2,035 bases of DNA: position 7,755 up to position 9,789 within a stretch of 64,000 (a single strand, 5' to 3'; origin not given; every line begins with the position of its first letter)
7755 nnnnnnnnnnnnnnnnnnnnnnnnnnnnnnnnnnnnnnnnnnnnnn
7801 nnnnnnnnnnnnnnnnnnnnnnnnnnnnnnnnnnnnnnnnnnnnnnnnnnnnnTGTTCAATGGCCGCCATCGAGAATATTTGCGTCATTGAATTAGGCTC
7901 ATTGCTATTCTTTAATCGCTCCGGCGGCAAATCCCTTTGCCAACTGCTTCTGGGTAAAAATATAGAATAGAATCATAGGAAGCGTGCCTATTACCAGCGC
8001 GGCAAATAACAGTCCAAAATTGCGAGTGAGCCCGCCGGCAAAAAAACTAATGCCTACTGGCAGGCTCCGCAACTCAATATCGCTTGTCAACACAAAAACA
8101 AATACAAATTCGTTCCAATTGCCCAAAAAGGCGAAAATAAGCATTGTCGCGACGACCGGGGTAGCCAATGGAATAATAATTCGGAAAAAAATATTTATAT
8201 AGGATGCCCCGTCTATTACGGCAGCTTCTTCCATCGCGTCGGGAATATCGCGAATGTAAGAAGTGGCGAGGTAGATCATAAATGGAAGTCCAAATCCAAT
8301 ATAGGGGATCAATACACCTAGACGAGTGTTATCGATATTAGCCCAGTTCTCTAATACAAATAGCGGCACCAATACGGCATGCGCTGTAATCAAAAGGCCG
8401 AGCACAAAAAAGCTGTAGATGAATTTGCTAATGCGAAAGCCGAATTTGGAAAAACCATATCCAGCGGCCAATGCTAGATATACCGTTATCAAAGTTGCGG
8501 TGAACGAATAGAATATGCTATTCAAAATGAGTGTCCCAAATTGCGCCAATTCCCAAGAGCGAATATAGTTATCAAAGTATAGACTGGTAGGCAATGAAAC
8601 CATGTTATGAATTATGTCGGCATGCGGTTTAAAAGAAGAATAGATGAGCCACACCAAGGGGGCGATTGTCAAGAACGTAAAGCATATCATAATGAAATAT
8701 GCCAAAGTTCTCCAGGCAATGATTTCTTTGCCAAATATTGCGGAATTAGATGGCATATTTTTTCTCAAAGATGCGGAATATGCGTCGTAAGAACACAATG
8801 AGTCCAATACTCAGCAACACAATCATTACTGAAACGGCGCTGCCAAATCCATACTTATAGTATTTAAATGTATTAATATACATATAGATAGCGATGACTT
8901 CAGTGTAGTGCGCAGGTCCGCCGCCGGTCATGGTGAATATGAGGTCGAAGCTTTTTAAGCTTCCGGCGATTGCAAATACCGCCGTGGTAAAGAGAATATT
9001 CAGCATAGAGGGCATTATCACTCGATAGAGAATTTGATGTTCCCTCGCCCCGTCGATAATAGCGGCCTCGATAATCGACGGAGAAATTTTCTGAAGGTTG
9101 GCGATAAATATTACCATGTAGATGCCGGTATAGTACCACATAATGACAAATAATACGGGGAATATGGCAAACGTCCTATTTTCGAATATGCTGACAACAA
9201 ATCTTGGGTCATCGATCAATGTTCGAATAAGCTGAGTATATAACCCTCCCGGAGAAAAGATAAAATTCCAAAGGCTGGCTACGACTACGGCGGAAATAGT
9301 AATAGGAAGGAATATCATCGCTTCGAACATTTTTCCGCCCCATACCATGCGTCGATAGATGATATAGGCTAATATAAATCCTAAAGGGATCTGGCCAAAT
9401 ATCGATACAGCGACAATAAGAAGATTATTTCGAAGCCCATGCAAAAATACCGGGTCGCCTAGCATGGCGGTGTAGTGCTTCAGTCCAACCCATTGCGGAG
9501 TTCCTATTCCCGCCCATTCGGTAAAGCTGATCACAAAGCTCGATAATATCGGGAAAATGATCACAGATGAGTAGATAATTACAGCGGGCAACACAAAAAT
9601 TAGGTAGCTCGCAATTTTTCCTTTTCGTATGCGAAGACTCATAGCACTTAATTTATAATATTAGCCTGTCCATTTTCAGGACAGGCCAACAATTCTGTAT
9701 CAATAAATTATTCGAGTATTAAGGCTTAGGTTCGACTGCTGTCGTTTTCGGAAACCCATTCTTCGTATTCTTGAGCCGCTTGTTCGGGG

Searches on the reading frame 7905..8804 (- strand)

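Call 23: search_protein_families(library=pfam, proteins=[window:7905-8804:-], max_evalue=0.001)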
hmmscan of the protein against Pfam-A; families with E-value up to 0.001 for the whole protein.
window:7905-8804:- (299 aa): 1 family
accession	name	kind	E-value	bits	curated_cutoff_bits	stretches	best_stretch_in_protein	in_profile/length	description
PF00528.27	BPD_transp_1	-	1.2e-16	61.4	26.4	1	111-285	5-175/184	Binding-protein-dependent transport system inner membrane component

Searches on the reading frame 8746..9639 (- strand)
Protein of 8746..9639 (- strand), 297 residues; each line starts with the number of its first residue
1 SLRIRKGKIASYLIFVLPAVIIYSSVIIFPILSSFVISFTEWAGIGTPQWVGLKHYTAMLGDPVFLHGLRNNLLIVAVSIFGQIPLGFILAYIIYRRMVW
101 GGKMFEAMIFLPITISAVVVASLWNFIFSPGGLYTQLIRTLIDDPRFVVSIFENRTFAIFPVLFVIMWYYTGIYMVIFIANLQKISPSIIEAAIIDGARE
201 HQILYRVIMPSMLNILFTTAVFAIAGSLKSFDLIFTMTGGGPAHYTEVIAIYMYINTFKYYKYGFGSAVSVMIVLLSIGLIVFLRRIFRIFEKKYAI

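Call 23: search_protein_families(library=pfam, proteins=[window:8746-9639:-], max_evalue=0.001)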
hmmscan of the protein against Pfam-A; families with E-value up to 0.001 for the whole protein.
window:8746-9639:- (297 aa): 1 family
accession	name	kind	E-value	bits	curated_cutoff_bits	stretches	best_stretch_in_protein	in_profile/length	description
PF00528.27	BPD_transp_1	-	3e-18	66.7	26.4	1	84-295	2-182/184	Binding-protein-dependent transport system inner membrane component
